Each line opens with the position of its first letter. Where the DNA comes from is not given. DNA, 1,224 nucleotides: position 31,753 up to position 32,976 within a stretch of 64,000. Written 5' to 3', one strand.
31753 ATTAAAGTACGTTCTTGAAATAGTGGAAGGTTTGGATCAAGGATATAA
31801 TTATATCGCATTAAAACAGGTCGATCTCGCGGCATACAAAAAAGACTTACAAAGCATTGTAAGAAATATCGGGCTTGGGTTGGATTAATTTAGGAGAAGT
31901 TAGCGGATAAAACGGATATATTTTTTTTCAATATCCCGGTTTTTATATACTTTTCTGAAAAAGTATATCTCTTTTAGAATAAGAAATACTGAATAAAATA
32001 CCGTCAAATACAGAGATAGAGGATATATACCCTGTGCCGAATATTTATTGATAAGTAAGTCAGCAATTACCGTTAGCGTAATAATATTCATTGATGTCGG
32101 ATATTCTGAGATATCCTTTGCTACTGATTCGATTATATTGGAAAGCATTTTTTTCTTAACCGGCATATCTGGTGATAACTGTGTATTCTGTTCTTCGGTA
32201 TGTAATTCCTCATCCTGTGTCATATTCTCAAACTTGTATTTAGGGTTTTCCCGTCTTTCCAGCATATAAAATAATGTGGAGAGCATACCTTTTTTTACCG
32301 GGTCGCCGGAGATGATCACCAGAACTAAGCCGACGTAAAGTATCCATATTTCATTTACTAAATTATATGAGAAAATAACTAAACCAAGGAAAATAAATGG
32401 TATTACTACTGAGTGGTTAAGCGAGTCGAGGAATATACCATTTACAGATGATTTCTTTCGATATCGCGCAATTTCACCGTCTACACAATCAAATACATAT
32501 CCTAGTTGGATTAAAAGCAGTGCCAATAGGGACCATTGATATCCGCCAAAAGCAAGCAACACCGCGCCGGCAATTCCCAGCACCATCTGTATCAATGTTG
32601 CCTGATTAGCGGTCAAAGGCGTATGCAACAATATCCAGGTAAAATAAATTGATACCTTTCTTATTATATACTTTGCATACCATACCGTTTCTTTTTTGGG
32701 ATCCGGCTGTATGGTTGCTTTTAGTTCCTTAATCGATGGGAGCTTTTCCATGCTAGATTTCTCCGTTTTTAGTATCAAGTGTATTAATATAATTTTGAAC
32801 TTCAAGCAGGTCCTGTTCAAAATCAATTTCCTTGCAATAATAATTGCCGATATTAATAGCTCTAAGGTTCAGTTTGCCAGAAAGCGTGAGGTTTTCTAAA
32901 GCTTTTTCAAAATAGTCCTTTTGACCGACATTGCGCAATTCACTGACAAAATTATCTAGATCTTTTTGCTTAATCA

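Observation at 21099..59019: ~38 kb glycan super-locus built around three polyprenyl-phosphate-sugar synthase / GT-C transferase modules and lacking a recognisable priming transferase or Wzy/Wzz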

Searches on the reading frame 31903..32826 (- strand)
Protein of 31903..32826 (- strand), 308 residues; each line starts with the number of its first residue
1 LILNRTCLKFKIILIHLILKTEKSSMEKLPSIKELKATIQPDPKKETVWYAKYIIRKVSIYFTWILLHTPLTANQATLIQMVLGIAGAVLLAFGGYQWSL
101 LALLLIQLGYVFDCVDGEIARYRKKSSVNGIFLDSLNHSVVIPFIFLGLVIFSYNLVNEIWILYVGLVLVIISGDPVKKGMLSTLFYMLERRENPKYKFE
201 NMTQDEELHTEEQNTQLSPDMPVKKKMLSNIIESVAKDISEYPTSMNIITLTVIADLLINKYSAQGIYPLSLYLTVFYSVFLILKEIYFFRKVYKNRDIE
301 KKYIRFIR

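Call 8: search_protein_families(library=pfam, proteins=[window:31903-32826:-], max_evalue=0.01)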
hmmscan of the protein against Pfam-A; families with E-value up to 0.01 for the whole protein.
window:31903-32826:- (308 aa): 1 family
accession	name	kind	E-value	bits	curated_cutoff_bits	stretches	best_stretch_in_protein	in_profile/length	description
PF01066.26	CDP-OH_P_transf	-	2e-12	48.2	22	1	72-169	3-95/152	CDP-alcohol phosphatidyltransferase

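Call 13: search_protein_families(library=ncbifam, proteins=[window:31903-32826:-], max_evalue=0.01)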
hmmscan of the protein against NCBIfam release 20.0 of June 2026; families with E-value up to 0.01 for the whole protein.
window:31903-32826:- (308 aa): 9 families
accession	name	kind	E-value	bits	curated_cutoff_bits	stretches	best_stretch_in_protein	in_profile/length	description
NF040950.1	archin_ph_syn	equivalog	4.3e-14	52.8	180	1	58-171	11-122/191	archaetidylinositol phosphate synthase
NF041135.1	IPPtranDIPPsyn_Thcocales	equivalog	2.5e-13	49.8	580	1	51-166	231-340/419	bifunctional L-myo-inositol-1-phosphate cytidylyltransferase/CDP-L-myo-inositol myo-inositolphosphotransferase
NF045883.1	PIPSynth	equivalog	7.7e-10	38.8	170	1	56-172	8-123/197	phosphatidylinositol phosphate synthase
TIGR00473.1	pssA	equivalog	1.5e-05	25.1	107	1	100-155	21-75/153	CDP-diacylglycerol--serine O-phosphatidyltransferase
NF052561.1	PIPSynBT1523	equivalog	0.00018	21.3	350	1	54-169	8-127/232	hypothetical protein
NF038087.1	arch_ser_synth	exception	0.0016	18.1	240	1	76-171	10-105/216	archaetidylserine synthase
NF038086.1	anchor_synt_A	exception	0.0047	16.7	200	1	73-140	10-72/222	protein sorting system archaetidylserine synthase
NF053678.1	ClpnSynClsA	equivalog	0.0055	16.9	240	1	97-151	28-82/180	cardiolipin synthase ClsA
NF008090.0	PRK10832.1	equivalog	0.0074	16.4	304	0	77-152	10-84/182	CDP-diacylglycerol--glycerol-3-phosphate 3-phosphatidyltransferase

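Call 48: search_solved_structures(query=window:31903-32826:-, max_evalue=0.1)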
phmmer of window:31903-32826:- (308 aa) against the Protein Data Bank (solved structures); distinct sequences matched with E-value up to 0.1: 4.
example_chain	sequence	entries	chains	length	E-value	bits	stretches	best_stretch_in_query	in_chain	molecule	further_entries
4o6m_A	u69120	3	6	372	8.6e-12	48.5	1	42-162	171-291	AF2299, a CDP-alcohol phosphotransferase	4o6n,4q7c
4mnd_A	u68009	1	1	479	8.8e-06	28.7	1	52-176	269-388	CTP L-myo-inositol-1-phosphate cytidylyltransferase/CDP-L-myo-inositol myo-inositolphospho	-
8pfh_D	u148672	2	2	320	0.086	15.6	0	183-261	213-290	SHS1 isoform 1 | Seventh homolog of septin 1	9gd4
6wm5_A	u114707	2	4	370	0.092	15.5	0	51-152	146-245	AfCTD-Phosphatidylinositol-phosphate synthase (PIPS) fusion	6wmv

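Call 84: find_homologous_proteins(query=window:31903-32751:-)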
Query window:31903-32751:- (283 aa): 121 proteins with E <= 0.001 among 5508 candidates; the best 120 are listed.
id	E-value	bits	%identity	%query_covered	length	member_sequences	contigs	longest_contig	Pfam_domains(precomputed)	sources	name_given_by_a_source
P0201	4.0e-180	615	100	100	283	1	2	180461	PF01066.27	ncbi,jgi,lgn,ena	ncbi:MAG: CDP-alcohol phosphatidyltransferase family protein [Patescibacteria group bacterium]|jgi:h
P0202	1.1e-162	558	89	100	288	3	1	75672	PF01066.27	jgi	-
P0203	1.2e-137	476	76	100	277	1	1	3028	PF01066.27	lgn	-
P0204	1.6e-132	459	75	100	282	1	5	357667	PF01066.27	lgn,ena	-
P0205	2.5e-132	459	74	100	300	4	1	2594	PF01066.27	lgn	-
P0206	1.7e-130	453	72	100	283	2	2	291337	PF01066.27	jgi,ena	-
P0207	1.3e-129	450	72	100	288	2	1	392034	PF01066.27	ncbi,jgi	ncbi:MAG: CDP-alcohol phosphatidyltransferase family protein [Patescibacteria group bacterium]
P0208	3.7e-125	435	70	100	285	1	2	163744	PF01066.27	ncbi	-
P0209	7.8e-123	427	70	100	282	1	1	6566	PF01066.27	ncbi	-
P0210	1.8e-117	410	63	100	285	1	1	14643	PF01066.27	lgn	-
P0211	4.6e-117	409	66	100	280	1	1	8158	PF01066.27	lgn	-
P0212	1.8e-113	397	64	100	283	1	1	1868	PF01066.27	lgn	-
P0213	4.3e-97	343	55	100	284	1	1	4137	PF01066.27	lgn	-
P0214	9.9e-97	342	55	100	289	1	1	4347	PF01066.27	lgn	-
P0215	1.5e-96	341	55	100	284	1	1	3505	PF01066.27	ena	-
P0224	2.6e-40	157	36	97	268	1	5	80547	PF01066.27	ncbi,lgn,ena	-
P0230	2.5e-38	150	38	92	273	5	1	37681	PF01066.27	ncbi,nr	ncbi:MAG: CDP-alcohol phosphatidyltransferase family protein [Candidatus Marinimicrobia bacterium]|n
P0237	2.1e-32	131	32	99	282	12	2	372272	PF01066.27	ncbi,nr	ncbi:CDP-alcohol phosphatidyltransferase family protein [bacterium]|nr:CDP-alcohol phosphatidyltrans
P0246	4.6e-28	117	34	98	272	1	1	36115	PF01066.27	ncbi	-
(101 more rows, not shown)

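Call 86: find_encoding_contigs(protein=P0237, flank=8000, max_places=1)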
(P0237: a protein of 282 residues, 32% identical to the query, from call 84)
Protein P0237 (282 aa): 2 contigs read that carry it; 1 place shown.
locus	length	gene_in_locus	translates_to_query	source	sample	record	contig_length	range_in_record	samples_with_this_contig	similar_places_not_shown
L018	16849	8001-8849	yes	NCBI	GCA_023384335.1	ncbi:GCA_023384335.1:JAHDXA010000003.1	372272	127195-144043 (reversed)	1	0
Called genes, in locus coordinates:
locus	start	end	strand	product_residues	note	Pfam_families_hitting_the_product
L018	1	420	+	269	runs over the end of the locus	-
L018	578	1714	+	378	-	PF02746:MR_MLE_N, PF13378:MR_MLE_C, PF26685:DUF8230_C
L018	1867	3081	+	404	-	PF01546:Peptidase_M20, PF07687:M20_dimer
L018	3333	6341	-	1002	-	PF13385:Laminin_G_3, PF00754:F5_F8_type_C, PF22633:F5_F8_type_C_2 (faint), PF18962:Por_Secre_tail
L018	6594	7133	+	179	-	PF13489:Methyltransf_23, PF08242:Methyltransf_12 (weak), PF08241:Methyltransf_11 (faint)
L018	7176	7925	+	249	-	PF00483:NTP_transferase, PF12804:NTP_transf_3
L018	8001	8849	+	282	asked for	PF01066:CDP-OH_P_transf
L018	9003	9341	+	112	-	-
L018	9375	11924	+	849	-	PF09586:YfhO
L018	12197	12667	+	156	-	PF00359:PTS_EIIA_2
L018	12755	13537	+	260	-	PF22435:MRM3-like_sub_bind, PF08032:SpoU_sub_bind, PF00588:SpoU_methylase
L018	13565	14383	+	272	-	PF02517:Rce1-like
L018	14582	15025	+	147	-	PF00072:Response_reg (weak)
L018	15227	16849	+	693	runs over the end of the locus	PF00082:Peptidase_S8, PF13860:FlgD_ig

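Call 87: find_encoding_contigs(protein=P0224, flank=8000, max_places=1)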
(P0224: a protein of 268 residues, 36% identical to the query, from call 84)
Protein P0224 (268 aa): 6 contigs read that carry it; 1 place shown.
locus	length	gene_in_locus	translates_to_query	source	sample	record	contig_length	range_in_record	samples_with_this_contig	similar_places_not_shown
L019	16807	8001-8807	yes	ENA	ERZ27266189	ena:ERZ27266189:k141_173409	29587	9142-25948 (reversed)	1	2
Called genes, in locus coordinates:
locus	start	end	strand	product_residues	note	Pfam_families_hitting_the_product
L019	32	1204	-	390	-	PF02515:CoA_transf_3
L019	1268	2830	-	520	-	PF02771:Acyl-CoA_dh_N, PF02770:Acyl-CoA_dh_M, PF00441:Acyl-CoA_dh_1, PF08028:Acyl-CoA_dh_2, PF22924:ACOX_C_alpha1 (faint), PF02036:SCP2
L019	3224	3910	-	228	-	PF04298:Zn_peptidase_2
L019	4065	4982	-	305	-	PF01261:AP_endonuc_2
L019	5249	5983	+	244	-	PF00483:NTP_transferase, PF12804:NTP_transf_3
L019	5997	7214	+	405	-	PF01676:Metalloenzyme, PF10143:PhosphMutase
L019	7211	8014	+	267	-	PF05401:NodS, PF01728:FtsJ, PF03848:TehB, PF05891:Methyltransf_PK, PF13489:Methyltransf_23, PF01209:Ubie_methyltran, PF08241:Methyltransf_11, PF08242:Methyltransf_12, +5 more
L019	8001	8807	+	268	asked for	PF01066:CDP-OH_P_transf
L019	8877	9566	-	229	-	PF00753:Lactamase_B, PF13483:Lactamase_B_3, PF12706:Lactamase_B_2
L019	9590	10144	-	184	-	PF01227:GTP_cyclohydroI, PF14489:QueF (faint)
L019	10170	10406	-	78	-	-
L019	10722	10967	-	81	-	PF01910:Thiamine_BP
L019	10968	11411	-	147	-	PF02391:MoaE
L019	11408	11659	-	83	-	PF02597:ThiS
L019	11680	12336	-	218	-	PF02190:LON_substr_bdg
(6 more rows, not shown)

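Call 88: search_protein_families(library=pfam, proteins=[L018:9003-9338:+, L018:7176-7922:+, L018:6594-7130:+], max_evalue=1)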
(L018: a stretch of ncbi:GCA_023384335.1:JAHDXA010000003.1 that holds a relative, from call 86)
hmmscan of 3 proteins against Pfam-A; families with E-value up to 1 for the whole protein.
L018:9003-9338:+ (112 aa): 0 families

L018:7176-7922:+ (249 aa): 3 families
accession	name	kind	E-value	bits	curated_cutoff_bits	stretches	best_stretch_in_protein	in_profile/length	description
PF12804.13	NTP_transf_3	-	5.9e-15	56.2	27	1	15-146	1-122/160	MobA-like NTP transferase domain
PF00483.29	NTP_transferase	-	9.1e-15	55.3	21.2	1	15-133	2-122/245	Nucleotidyl transferase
PF01128.25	IspD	-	0.0083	16.3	27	1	15-74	3-61/221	2-C-methyl-D-erythritol 4-phosphate cytidylyltransferase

L018:6594-7130:+ (179 aa): 10 families
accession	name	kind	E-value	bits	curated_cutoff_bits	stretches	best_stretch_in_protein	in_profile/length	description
PF13489.12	Methyltransf_23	-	5.2e-12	46.2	27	1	67-145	74-162/164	Methyltransferase domain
PF08242.18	Methyltransf_12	-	4.5e-06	27.8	30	1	62-107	47-98/98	Methyltransferase domain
PF08241.18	Methyltransf_11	-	1.6e-05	25.9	21.2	1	69-109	55-95/95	Methyltransferase domain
PF13847.12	Methyltransf_31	-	0.00037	20.6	27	1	65-114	65-114/145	Methyltransferase domain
PF05219.18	DREV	-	0.0043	16.6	26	1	51-109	133-186/265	DREV methyltransferase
PF13649.12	Methyltransf_25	-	0.026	15.7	27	1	67-105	57-97/97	Methyltransferase domain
PF08003.17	Methyltransf_9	-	0.042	13.3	23.8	1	74-111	182-219/315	Protein of unknown function (DUF1698)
PF03269.20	DUF268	-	0.098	12.9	25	1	91-123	90-122/176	Caenorhabditis protein of unknown function, DUF268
PF01558.24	POR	-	0.23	12.1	27.4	1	61-124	42-99/173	Pyruvate ferredoxin/flavodoxin oxidoreductase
PF20922.3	Anamorsin_N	-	0.23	11.6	27.1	1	74-114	51-92/163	Anamorsin, N-terminal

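Call 93: find_encoding_contigs(protein=P0230, flank=8000, max_places=1)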
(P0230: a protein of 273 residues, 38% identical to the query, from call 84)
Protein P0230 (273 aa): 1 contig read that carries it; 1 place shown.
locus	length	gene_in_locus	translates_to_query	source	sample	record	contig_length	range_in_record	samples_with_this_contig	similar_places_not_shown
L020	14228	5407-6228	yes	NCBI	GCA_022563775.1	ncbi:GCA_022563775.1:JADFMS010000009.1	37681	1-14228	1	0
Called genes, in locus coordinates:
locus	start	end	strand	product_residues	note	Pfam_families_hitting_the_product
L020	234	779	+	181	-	PF02805:Ada_Zn_binding, PF12833:HTH_18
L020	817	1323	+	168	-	PF01035:DNA_binding_1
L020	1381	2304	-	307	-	PF02567:PhzC-PhzF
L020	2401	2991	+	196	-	-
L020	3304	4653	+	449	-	PF01943:Polysacc_synt, PF13440:Polysacc_synt_3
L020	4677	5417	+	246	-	PF00483:NTP_transferase, PF12804:NTP_transf_3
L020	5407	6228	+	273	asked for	PF01066:CDP-OH_P_transf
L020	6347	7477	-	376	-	PF13524:Glyco_trans_1_2 (faint), PF13439:Glyco_transf_4, PF20706:GT4-conflict, PF00534:Glycos_transf_1, PF13692:Glyco_trans_1_4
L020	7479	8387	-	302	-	PF00535:Glycos_transf_2, PF13641:Glyco_tranf_2_3, PF13632:Glyco_trans_2_3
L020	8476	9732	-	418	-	-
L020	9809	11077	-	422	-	PF02706:Wzz (weak), PF13807:GNVR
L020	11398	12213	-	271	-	PF00753:Lactamase_B, PF12706:Lactamase_B_2 (faint)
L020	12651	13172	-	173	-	-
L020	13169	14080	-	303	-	-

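Call 94: find_encoding_contigs(protein=P0246, flank=8000, max_places=1)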
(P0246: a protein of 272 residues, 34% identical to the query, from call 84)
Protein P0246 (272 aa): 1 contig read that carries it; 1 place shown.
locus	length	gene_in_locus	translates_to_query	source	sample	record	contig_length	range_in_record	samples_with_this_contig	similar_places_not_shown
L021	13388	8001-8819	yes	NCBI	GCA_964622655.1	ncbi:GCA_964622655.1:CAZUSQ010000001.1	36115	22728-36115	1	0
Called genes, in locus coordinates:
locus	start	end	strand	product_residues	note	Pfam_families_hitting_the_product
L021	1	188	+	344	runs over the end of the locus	PF01408:GFO_IDH_MocA, PF22725:GFO_IDH_MocA_C3, PF02894:GFO_IDH_MocA_C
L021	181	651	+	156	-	PF25084:LbH_EIF2B (weak), PF25087:GMPPB_C (weak), PF25247:LbH_GLGC (faint), PF00132:Hexapep, PF14602:Hexapep_2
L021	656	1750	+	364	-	PF00155:Aminotran_1_2 (weak), PF00266:Aminotran_5, PF01041:DegT_DnrJ_EryC1, PF01212:Beta_elim_lyase, PF01053:Cys_Met_Meta_PP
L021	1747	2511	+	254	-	-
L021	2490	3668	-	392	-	PF13439:Glyco_transf_4 (weak), PF00534:Glycos_transf_1, PF13692:Glyco_trans_1_4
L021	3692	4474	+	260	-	PF00483:NTP_transferase, PF12804:NTP_transf_3 (weak)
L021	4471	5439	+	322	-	PF01073:3Beta_HSD, PF01370:Epimerase, PF02719:Polysacc_synt_2, PF04321:RmlD_sub_bind, PF07993:NAD_binding_4 (weak), PF16363:GDP_Man_Dehyd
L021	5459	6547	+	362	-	PF13439:Glyco_transf_4, PF00534:Glycos_transf_1, PF13692:Glyco_trans_1_4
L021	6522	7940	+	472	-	PF01943:Polysacc_synt, PF13440:Polysacc_synt_3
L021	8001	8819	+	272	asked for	PF01066:CDP-OH_P_transf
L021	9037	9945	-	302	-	PF01073:3Beta_HSD, PF01370:Epimerase, PF02719:Polysacc_synt_2 (faint), PF07993:NAD_binding_4 (faint), PF16363:GDP_Man_Dehyd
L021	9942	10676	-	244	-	PF00483:NTP_transferase, PF01128:IspD (weak), PF12804:NTP_transf_3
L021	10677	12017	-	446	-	PF03721:UDPG_MGDP_dh_N, PF00070:Pyr_redox (faint), PF02558:ApbA (weak), PF02737:3HCDH_N (faint), PF03446:NAD_binding_2 (faint), PF03807:F420_oxidored (faint), PF00984:UDPG_MGDP_dh, PF03720:UDPG_MGDP_dh_C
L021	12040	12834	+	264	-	PF00483:NTP_transferase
